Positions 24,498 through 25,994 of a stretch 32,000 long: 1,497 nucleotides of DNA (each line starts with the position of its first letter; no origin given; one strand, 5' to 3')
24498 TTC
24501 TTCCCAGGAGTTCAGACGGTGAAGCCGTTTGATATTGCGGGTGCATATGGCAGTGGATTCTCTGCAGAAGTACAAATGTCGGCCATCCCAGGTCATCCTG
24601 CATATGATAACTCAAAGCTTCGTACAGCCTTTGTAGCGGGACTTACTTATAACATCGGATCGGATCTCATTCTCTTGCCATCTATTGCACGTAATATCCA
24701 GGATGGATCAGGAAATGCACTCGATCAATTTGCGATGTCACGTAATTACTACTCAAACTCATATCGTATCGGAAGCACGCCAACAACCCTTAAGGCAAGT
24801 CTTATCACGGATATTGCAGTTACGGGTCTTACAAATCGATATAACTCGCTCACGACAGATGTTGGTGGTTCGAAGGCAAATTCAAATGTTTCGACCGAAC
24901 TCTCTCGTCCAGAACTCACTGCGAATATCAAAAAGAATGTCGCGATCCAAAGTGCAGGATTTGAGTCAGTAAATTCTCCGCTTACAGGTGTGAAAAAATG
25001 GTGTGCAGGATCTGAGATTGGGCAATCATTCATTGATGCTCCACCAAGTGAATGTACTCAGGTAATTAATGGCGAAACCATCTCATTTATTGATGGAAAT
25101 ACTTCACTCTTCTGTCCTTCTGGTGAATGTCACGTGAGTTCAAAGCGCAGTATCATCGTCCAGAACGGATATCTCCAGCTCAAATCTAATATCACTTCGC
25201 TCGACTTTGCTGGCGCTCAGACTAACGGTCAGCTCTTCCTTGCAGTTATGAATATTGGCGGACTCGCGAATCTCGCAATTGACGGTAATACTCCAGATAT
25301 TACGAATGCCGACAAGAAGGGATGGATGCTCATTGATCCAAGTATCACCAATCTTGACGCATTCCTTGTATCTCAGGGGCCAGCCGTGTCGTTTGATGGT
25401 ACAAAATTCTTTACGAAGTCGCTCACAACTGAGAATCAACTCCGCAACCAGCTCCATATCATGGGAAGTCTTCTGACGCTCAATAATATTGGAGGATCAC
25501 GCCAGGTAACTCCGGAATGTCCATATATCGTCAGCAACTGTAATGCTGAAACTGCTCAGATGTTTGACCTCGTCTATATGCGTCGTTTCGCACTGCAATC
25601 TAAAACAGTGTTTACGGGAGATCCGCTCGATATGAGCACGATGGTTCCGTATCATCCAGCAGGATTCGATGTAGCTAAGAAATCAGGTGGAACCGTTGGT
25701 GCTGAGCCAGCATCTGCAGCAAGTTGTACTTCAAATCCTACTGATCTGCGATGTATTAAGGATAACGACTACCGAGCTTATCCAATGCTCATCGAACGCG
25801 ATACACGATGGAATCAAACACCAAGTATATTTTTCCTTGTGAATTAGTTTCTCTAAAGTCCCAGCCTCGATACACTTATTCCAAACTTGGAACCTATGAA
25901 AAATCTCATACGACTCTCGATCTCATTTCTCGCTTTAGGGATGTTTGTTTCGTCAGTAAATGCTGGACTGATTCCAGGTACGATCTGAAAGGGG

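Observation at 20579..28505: Four-gene operon encoding only exported proteins, a candidate cell-surface or host-interaction locus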

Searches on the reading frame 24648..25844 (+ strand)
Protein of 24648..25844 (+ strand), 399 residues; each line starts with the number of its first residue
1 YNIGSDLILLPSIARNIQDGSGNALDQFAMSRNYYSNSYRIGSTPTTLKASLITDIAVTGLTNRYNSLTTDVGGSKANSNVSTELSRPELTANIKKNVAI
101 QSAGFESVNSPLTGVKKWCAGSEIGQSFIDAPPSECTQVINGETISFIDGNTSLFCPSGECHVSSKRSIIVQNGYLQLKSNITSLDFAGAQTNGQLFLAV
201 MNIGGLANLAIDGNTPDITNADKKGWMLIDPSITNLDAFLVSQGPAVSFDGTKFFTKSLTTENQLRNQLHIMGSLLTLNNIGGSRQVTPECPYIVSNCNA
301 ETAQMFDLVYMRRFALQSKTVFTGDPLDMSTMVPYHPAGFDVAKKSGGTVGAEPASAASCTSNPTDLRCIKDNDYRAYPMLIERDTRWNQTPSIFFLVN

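Call 79: predict_structure(alignment_id=A9)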
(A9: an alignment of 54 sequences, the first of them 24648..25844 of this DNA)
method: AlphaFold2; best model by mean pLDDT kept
length: 399 residues; sequences in the alignment: 54
mean_pLDDT: 81.5   pTM: 0.80
mean pLDDT of the five models: 81.5, 80.4, 80.2, 79.2, 79.1
residues with pLDDT >= 90: 199; 70-90: 107; 50-70: 47; < 50: 46
segments of 3 or more residues with pLDDT < 50: 1-3, 5-15, 44-53, 63-82
pLDDT, mean of each block of 10 residues (from residue 1): 39 52 64 54 43 55 46 43 65 92 96 96 97 97 97 96 97 98 92 96 92 81 96 97 95 89 91 90 81 90 88 89 91 90 92 64 75 85 87 83
secondary structure, 60 per line:
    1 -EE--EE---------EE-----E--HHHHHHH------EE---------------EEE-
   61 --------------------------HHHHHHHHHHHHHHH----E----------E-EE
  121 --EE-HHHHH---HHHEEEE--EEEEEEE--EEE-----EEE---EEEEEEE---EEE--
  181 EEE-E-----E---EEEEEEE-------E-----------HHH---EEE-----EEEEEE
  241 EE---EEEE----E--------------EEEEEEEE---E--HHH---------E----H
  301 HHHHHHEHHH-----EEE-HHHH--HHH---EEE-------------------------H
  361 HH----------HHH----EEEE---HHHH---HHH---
elements in order: H27-33 E57-59 H87-101 H126-130 E137-140 E143-149 E152-154 E160-162 E166-172 E176-178 E181-183 E195-201 E227-229 E235-242 E246-249 E269-276 H300-306 E316-318 H320-323 E332-334 E380-383 H387-390
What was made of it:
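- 24903..25844 (+): g3 C-terminal domain (residues ~970-1283; family conservation begins near residue 885). Its motifs are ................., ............, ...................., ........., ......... and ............. AF2 with a 54-sequence alignment gave mean pLDDT 81.5 and pTM 0.80, with model residues ~85-399 confident (call 79).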

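Call 81: fold_search(model_id=the predicted structure, library=pdb)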
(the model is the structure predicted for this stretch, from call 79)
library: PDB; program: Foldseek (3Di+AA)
matches with E <= 10: 11; with E <= 0.001: 0
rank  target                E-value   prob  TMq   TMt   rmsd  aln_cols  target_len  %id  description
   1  7bbv_A                1.3e+00  0.03  0.12  0.14  15.9       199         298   13  Pectate lyase B from Verticillium dahliae (released 2022-07-13)
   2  5uyt_B                2.5e+00  0.03  0.15  0.15  12.0       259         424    9  Crystal structure of ice binding protein from an Antarctic bacterium Flavobacteriaceae (released 2017-10-25)
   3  2b0r_A                4.6e+00  0.01  0.09  0.17  12.3       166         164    8  Crystal Structure of Cyclase-Associated Protein from Cryptosporidium parvum (released 2005-09-27)
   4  3th0_A                5.1e+00  0.01  0.09  0.08  15.6       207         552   11  P22 Tailspike complexed with S.Paratyphi O antigen octasaccharide (released 2012-08-29)
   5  6qvi_B                6.3e+00  0.02  0.12  0.10  13.9       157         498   12  Crystal structure of competence-associated pilin ComZ from Thermus thermophilus (released 2019-05-29)
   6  5kkd_B                6.6e+00  0.01  0.13  0.22  10.6       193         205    9  Truncated hemolysin A Y134A from P. mirabilis at 2.1 Angstroms resolution crystallized in a high salt condition (released 2017-03-22)
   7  1jrg_A                7.0e+00  0.01  0.09  0.10  15.1       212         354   10  Crystal Structure of the R3 form of Pectate Lyase A, Erwinia chrysanthemi (released 2002-06-19)
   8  4hwv_B                7.4e+00  0.00  0.08  0.07  18.2       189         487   10  Structure of Pectate Lyase from Acidovorax avenae subsp citrulli (released 2013-10-23)
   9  4hwv_A                7.8e+00  0.00  0.07  0.06  18.3       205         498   10  Structure of Pectate Lyase from Acidovorax avenae subsp citrulli (released 2013-10-23)
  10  7dmk_C                9.6e+00  0.01  0.12  0.08  16.4       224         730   13  PL6 alginate lyase BcAlyPL6 (released 2021-10-06)
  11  2hyo                  9.6e+00  0.00  0.07  0.10  13.4       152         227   12  Crystal structure of Rv0805 N97A mutant (released 2006-12-26)
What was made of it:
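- On Type IV pilins / pseudopilins: The ComZ structural hit is insignificant (call 81).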

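Call 83: fold_search(model_id=the predicted structure, library=viral)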
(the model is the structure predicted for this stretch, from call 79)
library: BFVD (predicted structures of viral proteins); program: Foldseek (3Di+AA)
matches with E <= 10: 43; with E <= 0.001: 0
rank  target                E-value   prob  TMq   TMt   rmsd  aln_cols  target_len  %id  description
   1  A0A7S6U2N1            1.1e-01  0.06  0.10  0.07  19.6       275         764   11  Tailspike protein [Acinetobacter virus fBenAci003]
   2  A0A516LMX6            6.9e-01  0.03  0.12  0.18  14.2       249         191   10  (no name in the UniProt tables at hand)
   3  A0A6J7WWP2            1.6e+00  0.01  0.06  0.06  20.8       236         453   15  Major tropism determinant N-terminal domain-containing protein [uncultured Caudovirales phage]
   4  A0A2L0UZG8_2          2.0e+00  0.02  0.13  0.05  22.1       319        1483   10  Structural protein [Agrobacterium phage Atu_ph07]
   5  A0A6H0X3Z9            2.0e+00  0.01  0.08  0.06  53.9       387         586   10  Tail fiber protein [Klebsiella phage KpS8]
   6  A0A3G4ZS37            2.9e+00  0.01  0.11  0.07  20.6       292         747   11  Right handed beta helix domain-containing protein [Edafosvirus sp.]
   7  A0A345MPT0            3.1e+00  0.03  0.14  0.12  17.9       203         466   12  (no name in the UniProt tables at hand)
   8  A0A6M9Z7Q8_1          3.1e+00  0.01  0.08  0.04  27.1       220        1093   10  SF3 helicase domain-containing protein [Riboviria sp.]
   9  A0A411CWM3            3.4e+00  0.01  0.09  0.08  13.2       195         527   10  (no name in the UniProt tables at hand)
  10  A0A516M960            3.6e+00  0.01  0.12  0.08  12.7       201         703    7  (no name in the UniProt tables at hand)
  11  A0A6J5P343            4.2e+00  0.03  0.13  0.19  10.6       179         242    8  Uncharacterized protein [uncultured Caudovirales phage]
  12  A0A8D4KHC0            4.2e+00  0.02  0.12  0.20  15.9       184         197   14  (no name in the UniProt tables at hand)
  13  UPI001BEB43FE         5.2e+00  0.01  0.08  0.05  13.0       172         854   10  (no name look-up for this kind of identifier)
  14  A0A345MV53            5.5e+00  0.01  0.12  0.07  22.2       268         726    7  (no name in the UniProt tables at hand)
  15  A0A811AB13            5.5e+00  0.01  0.12  0.11  22.5       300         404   12  (no name in the UniProt tables at hand)
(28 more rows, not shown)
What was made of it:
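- On Right-handed beta-helix depolymerases / tailspikes: Best Foldseek E is 1.3 in PDB and 0.11 in BFVD, with TM at most 0.15 (calls 81, 83).
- Closest known: Beta-solenoid surface proteins. Same: These proteins are its nearest, though insignificant, structural neighbours (calls 79, 81, 83).
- The weak top structural neighbours of the C-terminal domain are beta-helix proteins: pectate lyases, P22 tailspike, PL6 alginate lyase and an Acinetobacter phage tailspike (calls 81, 83). All structural matches are insignificant (E at least 0.1, TM at most 0.15, probability at most 0.06) (calls 81, 83).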
